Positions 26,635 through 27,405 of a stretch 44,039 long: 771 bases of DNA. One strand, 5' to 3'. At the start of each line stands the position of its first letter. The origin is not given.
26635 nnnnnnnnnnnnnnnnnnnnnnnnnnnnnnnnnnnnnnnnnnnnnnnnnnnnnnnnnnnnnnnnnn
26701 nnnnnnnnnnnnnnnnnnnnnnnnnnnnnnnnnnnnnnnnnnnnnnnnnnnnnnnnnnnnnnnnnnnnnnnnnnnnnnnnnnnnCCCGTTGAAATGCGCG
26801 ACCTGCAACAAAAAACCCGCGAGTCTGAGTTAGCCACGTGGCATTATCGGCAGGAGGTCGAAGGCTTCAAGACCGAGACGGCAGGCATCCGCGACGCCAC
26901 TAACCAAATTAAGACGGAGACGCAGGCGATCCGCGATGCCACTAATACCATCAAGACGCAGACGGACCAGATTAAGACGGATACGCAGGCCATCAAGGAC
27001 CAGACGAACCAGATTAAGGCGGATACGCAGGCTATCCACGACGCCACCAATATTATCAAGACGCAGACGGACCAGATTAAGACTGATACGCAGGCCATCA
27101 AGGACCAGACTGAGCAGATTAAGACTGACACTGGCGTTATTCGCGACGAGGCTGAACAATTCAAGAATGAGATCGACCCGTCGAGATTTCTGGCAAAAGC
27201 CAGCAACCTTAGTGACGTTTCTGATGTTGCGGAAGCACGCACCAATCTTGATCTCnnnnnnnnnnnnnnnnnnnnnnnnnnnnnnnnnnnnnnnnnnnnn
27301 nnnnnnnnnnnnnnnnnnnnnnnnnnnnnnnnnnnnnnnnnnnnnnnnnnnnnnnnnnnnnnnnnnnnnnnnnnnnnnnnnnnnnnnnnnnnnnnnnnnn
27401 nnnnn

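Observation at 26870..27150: Tandem 33-bp repeats encoding hendecad repeats in the tail fiber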

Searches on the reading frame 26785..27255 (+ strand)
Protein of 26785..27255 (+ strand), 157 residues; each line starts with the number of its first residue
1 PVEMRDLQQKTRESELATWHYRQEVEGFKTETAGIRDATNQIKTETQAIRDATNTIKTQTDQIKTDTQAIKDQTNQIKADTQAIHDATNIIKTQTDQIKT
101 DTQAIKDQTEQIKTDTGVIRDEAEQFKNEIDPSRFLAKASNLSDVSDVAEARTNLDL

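Call 36: search_solved_structures(query=window:26785-27255:+, max_evalue=10, show_alignments=2)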
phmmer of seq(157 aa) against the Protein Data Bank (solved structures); distinct sequences matched with E-value up to 10: 13.
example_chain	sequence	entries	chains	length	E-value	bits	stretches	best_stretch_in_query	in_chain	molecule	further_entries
9zd7_AE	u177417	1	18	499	5.6e-06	29.9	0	133-157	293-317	short tail fiber gp92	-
4cjd_A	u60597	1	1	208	0.097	16.2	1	43-146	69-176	NADA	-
8p4y_A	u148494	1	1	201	0.11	16.1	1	7-129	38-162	Protein origami triangle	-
6fia_A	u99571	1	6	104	0.14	15.7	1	6-80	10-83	LINE-1 retrotransposable element ORF1 protein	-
8u1a_A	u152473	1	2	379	0.24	14.9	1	103-139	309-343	Designed Near Infrared Fluorescent Protein MC7BP34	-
6ds9_A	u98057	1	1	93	0.33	14.5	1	13-50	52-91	de novo designed three helix bundle GRa3D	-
7boz_a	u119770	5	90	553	0.49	13.9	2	14-145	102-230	N-teminal of mature bacteriophage T7 tail fiber protein gp17 | Tail fiber protein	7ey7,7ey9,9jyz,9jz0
6xx0_A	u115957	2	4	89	0.62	13.6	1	60-130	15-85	Inhibitor of kappa light polypeptide gene enhancer in B-cells, kinase gamma, isoform CRA_b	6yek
6gaj_A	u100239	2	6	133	0.65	13.5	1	35-125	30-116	Outer capsid protein sigma-1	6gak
6gao_A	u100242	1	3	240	1.1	12.8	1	36-126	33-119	Outer capsid protein sigma-1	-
5g6u_A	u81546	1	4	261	1.2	12.6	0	34-104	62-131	LANGERIN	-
8glv_Fy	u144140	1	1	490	1.5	12.4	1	3-84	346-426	DUF4201 domain-containing protein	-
2wpr_A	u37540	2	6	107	2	12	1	36-127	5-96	TRIMERIC AUTOTRANSPORTER ADHESIN FRAGMENT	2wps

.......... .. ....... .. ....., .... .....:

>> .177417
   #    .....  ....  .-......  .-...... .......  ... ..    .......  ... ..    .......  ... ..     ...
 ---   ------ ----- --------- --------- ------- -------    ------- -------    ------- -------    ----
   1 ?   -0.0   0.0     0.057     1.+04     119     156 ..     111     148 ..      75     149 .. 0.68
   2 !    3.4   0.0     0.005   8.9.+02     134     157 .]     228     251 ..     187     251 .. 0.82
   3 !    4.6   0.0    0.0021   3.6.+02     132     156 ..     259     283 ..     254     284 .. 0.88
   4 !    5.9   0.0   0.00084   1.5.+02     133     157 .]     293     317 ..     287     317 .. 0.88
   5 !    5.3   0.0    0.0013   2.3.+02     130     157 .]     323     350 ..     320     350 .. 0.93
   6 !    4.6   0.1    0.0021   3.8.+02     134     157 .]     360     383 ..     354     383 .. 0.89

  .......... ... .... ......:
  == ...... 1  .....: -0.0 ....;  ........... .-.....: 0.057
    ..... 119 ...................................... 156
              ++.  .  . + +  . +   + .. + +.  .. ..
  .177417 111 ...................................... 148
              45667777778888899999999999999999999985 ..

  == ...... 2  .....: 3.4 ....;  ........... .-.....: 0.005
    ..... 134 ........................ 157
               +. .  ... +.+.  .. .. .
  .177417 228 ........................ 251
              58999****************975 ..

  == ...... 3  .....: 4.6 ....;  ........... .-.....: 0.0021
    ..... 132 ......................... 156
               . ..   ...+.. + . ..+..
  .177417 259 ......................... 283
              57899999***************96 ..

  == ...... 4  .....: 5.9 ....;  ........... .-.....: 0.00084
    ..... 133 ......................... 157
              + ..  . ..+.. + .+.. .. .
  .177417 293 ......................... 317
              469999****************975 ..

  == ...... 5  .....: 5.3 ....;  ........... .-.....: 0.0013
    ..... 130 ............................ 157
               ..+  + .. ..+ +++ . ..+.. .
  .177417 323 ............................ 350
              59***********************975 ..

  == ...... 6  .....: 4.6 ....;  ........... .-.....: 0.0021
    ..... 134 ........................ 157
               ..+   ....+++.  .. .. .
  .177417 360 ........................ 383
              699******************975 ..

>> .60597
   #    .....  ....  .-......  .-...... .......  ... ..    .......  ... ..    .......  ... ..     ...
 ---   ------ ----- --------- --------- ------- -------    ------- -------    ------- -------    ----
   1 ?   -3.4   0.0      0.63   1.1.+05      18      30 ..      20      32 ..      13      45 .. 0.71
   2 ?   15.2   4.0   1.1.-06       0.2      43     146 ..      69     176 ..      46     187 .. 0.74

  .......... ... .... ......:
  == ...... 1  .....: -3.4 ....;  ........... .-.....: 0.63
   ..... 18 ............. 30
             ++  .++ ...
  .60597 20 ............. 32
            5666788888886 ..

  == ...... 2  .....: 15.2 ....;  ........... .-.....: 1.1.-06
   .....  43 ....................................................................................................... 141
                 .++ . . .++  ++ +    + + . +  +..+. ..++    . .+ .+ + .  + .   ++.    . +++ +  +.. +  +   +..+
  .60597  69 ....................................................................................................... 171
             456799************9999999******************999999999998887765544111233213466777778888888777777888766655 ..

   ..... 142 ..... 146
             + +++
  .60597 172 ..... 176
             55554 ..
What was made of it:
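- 27181..27255 (+): Post-shaft motif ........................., a common tail-fibre linker motif that marks the start of the distal part. Matches six tandem copies of the same motif in PDB 9zd7 short tail fibre gp92, E = 5.6e-6 (call 36).
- On Phage T7 tail fibre family (PF03906 N-terminal domain): The gp17 PDB match is only E = 0.49 and lies in the helix (call 36).
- Closest known: Phage T7 gp17 tail fibre. Different: The sequence match of the helix to gp17 is not significant (E = 0.49, call 36).
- Closest known: Polar-core trimeric coiled coils of trimeric autotransporter adhesins. Same: These are the weak best PDB hits (call 36).
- No significant sequence match of the helix to a solved coiled coil was found (best E = 0.097, call 36). 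phmmer aligns the tract to NadA so that Ile matches NadA's a-position V/I and D-T matches N-T (call 36).
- Tried and rejected: phmmer of the helix alone against the PDB: no significant coiled-coil homologue, so it was used only as a weak pattern (call 36).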

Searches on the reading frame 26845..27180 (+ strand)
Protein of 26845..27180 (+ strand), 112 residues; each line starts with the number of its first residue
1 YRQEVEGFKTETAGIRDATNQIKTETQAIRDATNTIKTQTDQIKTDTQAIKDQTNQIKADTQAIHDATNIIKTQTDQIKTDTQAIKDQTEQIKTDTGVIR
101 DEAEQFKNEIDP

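Call 54: search_protein_representatives(protein=window:26845-27180:+)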
Query: 112 residues. Proteins with E-value up to 0.001 (for the whole library): 250; up to 1e-10: 22; up to 1e-30: 1. The best 150 are listed.
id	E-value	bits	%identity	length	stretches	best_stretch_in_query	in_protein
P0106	1.4e-40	153.6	65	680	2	28-109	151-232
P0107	3.3e-30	120.5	50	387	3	24-100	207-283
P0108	1.0e-26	109.3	70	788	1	1-91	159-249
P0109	2.7e-26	108.0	68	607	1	1-91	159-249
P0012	9.1e-26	106.2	68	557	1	1-91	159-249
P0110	2.7e-23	98.3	65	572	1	1-91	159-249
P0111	2.6e-22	95.2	23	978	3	4-107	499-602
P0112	1.9e-20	89.2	66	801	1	28-109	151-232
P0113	2.0e-20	89.1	32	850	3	9-100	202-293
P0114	3.3e-19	85.2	25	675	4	9-102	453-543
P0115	9.0e-18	80.6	22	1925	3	6-106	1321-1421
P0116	1.0e-17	80.4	23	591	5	3-109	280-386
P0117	2.1e-15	73.0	45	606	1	8-112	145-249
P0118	4.7e-13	65.6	37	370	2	6-103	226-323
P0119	1.8e-12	63.6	42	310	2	7-94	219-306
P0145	1.8e-08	50.9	45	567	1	17-104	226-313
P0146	2.0e-08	50.8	36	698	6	52-103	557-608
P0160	4.4e-07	46.4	46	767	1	2-93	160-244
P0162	4.5e-07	46.4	43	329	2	16-104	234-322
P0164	5.3e-07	46.2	41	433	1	22-103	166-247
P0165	5.5e-07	46.1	39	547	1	8-109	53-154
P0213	1.2e-05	41.8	38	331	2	19-100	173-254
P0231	3.3e-05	40.4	40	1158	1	5-106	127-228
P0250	7.5e-05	39.3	32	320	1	7-105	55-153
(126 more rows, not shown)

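Call 56: search_protein_families(library=pfam, proteins=[P0107, P0213, P0162, P0250, P0165, P0146, P0164, P0160, P0145, P0231], max_evalue=0.001)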
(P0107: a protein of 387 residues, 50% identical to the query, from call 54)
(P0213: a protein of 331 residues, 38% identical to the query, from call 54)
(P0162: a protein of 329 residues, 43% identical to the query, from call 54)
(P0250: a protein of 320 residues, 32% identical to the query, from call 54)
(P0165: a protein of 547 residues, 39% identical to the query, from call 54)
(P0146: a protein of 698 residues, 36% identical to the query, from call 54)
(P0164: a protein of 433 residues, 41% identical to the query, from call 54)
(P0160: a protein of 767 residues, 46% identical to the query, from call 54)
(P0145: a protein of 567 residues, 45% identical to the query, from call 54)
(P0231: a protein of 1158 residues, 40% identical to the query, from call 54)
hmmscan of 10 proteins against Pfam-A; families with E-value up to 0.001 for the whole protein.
P0107 (387 aa): 1 family
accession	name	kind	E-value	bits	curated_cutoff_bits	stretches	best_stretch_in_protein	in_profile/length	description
PF18738.6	HEPN_DZIP3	-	5.6e-29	101.2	27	1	63-191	18-143/144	DZIP3/ hRUL138-like HEPN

P0213 (331 aa): 0 families

P0162 (329 aa): 4 families
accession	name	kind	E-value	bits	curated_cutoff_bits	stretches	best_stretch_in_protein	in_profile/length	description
PF18738.6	HEPN_DZIP3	-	4.6e-27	95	27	1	54-187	15-144/144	DZIP3/ hRUL138-like HEPN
PF04108.17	ATG17_like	-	4.9e-08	33.3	43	1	114-319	102-293/355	Autophagy protein ATG17-like domain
PF10498.14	IFT57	-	9.8e-08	31.8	40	1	159-321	174-339/360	Intra-flagellar transport protein 57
PF13166.12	AAA_13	-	0.00058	19.1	36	1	158-324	272-439/713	AAA domain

P0250 (320 aa): 14 families
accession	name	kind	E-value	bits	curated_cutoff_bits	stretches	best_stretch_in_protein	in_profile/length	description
PF01519.22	DUF16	-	2.1e-09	38.3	40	1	107-179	31-103/104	Protein of unknown function DUF16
PF13713.11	BRX_N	-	2.4e-06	27.6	24.5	0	139-157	5-23/37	Transcription factor BRX N-terminal domain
PF13166.12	AAA_13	-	1.5e-05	24.4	36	1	28-161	323-460/713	AAA domain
PF22215.1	MLKL_N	-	1.9e-05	24.6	27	0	75-124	2-51/142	Mixed lineage kinase domain-like N-terminal domain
PF06103.16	DUF948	-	2e-05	25.1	37.2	0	45-106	24-85/89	Bacterial protein of unknown function (DUF948)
PF10046.14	BLOC1_2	-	2.9e-05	24.8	33.4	0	78-162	5-89/96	Biogenesis of lysosome-related organelles complex-1 subunit 2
PF04546.19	Sigma70_ner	-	6.2e-05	23.5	29.7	0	52-133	68-149/210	Sigma-70, non-essential region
PF06248.19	Zw10_N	-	0.00035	21.5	26.3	0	34-91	22-80/93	Centromere/kinetochore Zw10 N-terminal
PF07889.17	DUF1664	-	0.00037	21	34.6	0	95-169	47-121/124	Protein of unknown function (DUF1664)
PF08614.16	ATG16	-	0.00038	21.1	33.7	0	107-183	99-175/200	Autophagy protein 16 (ATG16)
PF11932.13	DUF3450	-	0.00051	19.9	32.6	1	103-186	19-102/241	Protein of unknown function (DUF3450)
PF05531.17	NPV_P10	-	0.00075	20.4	29.8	0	70-127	13-66/75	Nucleopolyhedrovirus P10 protein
PF19220.6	Rod_CreS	-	0.00078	19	100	0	37-183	17-163/359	Crescentin, rod domain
PF11887.13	Mce4_CUP1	-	0.00099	19.2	32.6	0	57-164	46-154/222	Cholesterol uptake porter CUP1 of Mce4, putative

P0165 (547 aa): 2 families
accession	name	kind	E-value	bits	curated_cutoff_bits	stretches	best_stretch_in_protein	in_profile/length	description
PF13964.12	Kelch_6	-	0.00011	22.5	25.3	0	298-350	3-47/50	Kelch motif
PF07889.17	DUF1664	-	0.00088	19.7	34.6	0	29-90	61-122/124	Protein of unknown function (DUF1664)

P0146 (698 aa): 0 families

P0164 (433 aa): 1 family
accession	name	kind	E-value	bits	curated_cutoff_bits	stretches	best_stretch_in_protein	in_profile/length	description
PF07484.17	Collar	-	1.7e-08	34.8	24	0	285-317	1-33/57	Phage Tail Collar Domain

P0160 (767 aa): 2 families
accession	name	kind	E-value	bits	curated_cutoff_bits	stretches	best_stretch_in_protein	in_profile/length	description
PF03906.20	Phage_T7_tail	-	4.9e-19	69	25.2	1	10-151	9-150/157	Phage T7 tail fibre protein, N-terminal domain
PF13884.11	Peptidase_S74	-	3e-15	56.7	22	1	675-729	1-58/58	Chaperone of endosialidase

P0145 (567 aa): 0 families

P0231 (1158 aa): 1 family
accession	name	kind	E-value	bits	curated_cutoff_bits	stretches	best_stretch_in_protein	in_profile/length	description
PF13884.11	Peptidase_S74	-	8.5e-16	58.4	22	1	1068-1120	1-57/58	Chaperone of endosialidase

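Call 57: search_protein_families(library=phrogs, proteins=[P0107, P0213, P0162, P0250, P0165, P0146, P0164, P0160, P0145, P0231], max_evalue=0.00001)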
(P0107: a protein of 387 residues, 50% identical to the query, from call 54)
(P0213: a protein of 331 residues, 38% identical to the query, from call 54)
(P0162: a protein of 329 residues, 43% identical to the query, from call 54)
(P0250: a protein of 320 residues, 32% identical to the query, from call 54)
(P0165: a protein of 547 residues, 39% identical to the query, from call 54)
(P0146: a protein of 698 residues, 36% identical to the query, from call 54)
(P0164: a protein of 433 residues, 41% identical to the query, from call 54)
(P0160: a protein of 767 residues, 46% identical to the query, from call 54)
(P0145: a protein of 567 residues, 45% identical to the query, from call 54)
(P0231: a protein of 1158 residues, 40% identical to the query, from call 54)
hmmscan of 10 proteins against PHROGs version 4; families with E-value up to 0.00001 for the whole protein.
P0107 (387 aa): 0 families

P0213 (331 aa): 4 families
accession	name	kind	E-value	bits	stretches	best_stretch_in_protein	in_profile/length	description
phrog_4331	-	unknown function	7.6e-08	33.3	0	202-226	30-54/68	-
phrog_1419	-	tail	1.2e-07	31.3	1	115-281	137-308/793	tail protein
phrog_19577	-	head and packaging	1.5e-06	28.6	0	169-281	112-223/378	minor head protein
phrog_35823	-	unknown function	3.9e-06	26.2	1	106-198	138-230/1152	-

P0162 (329 aa): 1 family
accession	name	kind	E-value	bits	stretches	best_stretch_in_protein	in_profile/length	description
phrog_77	-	DNA, RNA and nucleotide metabolism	1.5e-06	28.1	1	194-318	649-787/967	SbcC-like subunit of palindrome specific endonuclease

P0250 (320 aa): 4 families
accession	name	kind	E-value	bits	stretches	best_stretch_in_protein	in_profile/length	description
phrog_27063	-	tail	3.6e-07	31.1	0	42-74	157-189/306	pilot protein for DNA ejection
phrog_167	-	tail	2.2e-06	26.6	1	38-163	58-191/1555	tail length tape measure protein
phrog_10969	-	unknown function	2.8e-06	27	1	48-165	420-534/632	-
phrog_17481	-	tail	3.2e-06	28.3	1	44-166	52-175/185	minor tail protein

P0165 (547 aa): 1 family
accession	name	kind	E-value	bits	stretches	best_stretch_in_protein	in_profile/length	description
phrog_19577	-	head and packaging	8.8e-06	26.1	0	39-196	56-213/378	minor head protein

P0146 (698 aa): 1 family
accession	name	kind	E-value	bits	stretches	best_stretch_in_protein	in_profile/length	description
phrog_35823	-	unknown function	2.1e-08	33.7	0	259-361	131-233/1152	-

P0164 (433 aa): 22 families
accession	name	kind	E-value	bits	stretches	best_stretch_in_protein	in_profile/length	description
phrog_1640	-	tail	7.8e-28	99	1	1-127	1-129/765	tail protein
phrog_30017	-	unknown function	2.9e-18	66.2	1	1-129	1-130/1025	-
phrog_13893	-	tail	4.1e-18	66.1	1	1-126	1-128/648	tail protein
phrog_4849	-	tail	1.6e-15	57.7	1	254-388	525-662/788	tail protein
phrog_1858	-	tail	5.7e-15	55.3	1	201-432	89-292/1018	tail fiber protein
phrog_36601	-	tail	5.5e-13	49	1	1-124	15-140/1084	tail fiber protein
phrog_38237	-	unknown function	7.7e-13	48.6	1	1-124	1-126/697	-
phrog_17220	-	unknown function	2.3e-12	47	1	1-114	1-116/868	-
phrog_32960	-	unknown function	6.2e-12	45.6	1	1-116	1-118/762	-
phrog_6518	-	tail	1e-11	44.7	1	5-118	2-114/793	tail fiber protein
phrog_8649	-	unknown function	5e-11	42.9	1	1-125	1-127/743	-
phrog_5662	-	tail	6.1e-11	42.4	1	1-116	1-118/729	tail fiber protein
phrog_523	-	tail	4.2e-10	40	1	13-407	231-588/673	tail collar fiber protein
phrog_2097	-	tail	3e-09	37.2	1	198-418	318-500/644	tail fiber protein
phrog_19618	-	tail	6.2e-09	36.3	1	262-417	116-252/387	tail collar protein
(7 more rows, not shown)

P0160 (767 aa): 30 families (the best 25 are shown)
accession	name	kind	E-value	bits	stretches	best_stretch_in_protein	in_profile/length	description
phrog_11011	-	tail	2.8e-39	135.8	1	661-761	1167-1273/1291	long tail fiber protein distal subunit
phrog_21722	-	tail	1.6e-36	127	1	651-760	456-563/576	long tail fiber protein distal subunit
phrog_5668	-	tail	7.4e-29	101.2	1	654-760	1445-1553/1567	tail fiber protein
phrog_8215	-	tail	4.3e-27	95.8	1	670-759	904-990/1000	baseplate wedge initiator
phrog_5667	-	tail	5.2e-26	92.5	1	651-761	656-782/786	long tail fiber protein distal subunit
phrog_25788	-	tail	1.5e-25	90.9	1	650-759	487-597/603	tail fiber protein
phrog_5481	-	tail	3e-25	89.9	1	509-762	740-1016/1043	tail fiber protein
phrog_18186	-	tail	1.1e-21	78.2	1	660-760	472-569/582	baseplate wedge subunit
phrog_14572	-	tail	9.1e-21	75.4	1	635-763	340-468/484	tail fiber protein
phrog_19567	-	tail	4.6e-20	72.3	1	641-758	1263-1371/1379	tail fiber protein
phrog_1980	-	tail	5e-20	73.2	1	361-762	128-427/449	tail fiber protein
phrog_19966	-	tail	3.9e-19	69.7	1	670-759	628-718/724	long tail fiber protein distal subunit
phrog_33119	-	tail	4.3e-19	69.5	1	663-760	536-629/643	long tail fiber protein distal subunit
phrog_1699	-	tail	1e-18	68.3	1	189-759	635-985/1000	long tail fiber protein distal subunit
phrog_27370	-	unknown function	2e-18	66.3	1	656-759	1421-1526/1545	-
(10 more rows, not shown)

P0145 (567 aa): 1 family
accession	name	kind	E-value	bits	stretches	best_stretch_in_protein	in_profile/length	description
phrog_7599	-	unknown function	4.8e-06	27.9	0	219-310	3-89/95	-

P0231 (1158 aa): 28 families (the best 25 are shown)
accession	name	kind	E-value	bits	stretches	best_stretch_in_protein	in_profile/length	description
phrog_11011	-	tail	1.2e-77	262.9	1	881-1154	995-1274/1291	long tail fiber protein distal subunit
phrog_11029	-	tail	1.9e-54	185.8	1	811-1061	483-728/892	tail protein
phrog_21722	-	tail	3e-42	146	1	1040-1154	447-565/576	long tail fiber protein distal subunit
phrog_5668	-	tail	3.7e-34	118.8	1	841-1157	1251-1558/1567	tail fiber protein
phrog_8215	-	tail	9.5e-34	117.9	1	1060-1154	901-993/1000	baseplate wedge initiator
phrog_25788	-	tail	1.1e-27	97.9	1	1031-1155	474-601/603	tail fiber protein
phrog_19567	-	tail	4.3e-25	89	1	837-1154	1122-1375/1379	tail fiber protein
phrog_1699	-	tail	8.6e-25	88.4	1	734-1154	722-988/1000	long tail fiber protein distal subunit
phrog_1980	-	tail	2e-24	87.7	2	885-1154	197-427/449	tail fiber protein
phrog_19966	-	tail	2.4e-24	87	1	1036-1154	604-721/724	long tail fiber protein distal subunit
phrog_18186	-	tail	1.6e-23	84.2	1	1035-1154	455-571/582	baseplate wedge subunit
phrog_5667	-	tail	4e-23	83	1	940-1154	570-783/786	long tail fiber protein distal subunit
phrog_25848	-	tail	2.4e-22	79.9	1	1027-1154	466-588/598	tail fiber protein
phrog_33119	-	tail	2.1e-21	77.2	1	1049-1154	529-631/643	long tail fiber protein distal subunit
phrog_27370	-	unknown function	3.2e-21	75.6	1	1037-1155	1409-1530/1545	-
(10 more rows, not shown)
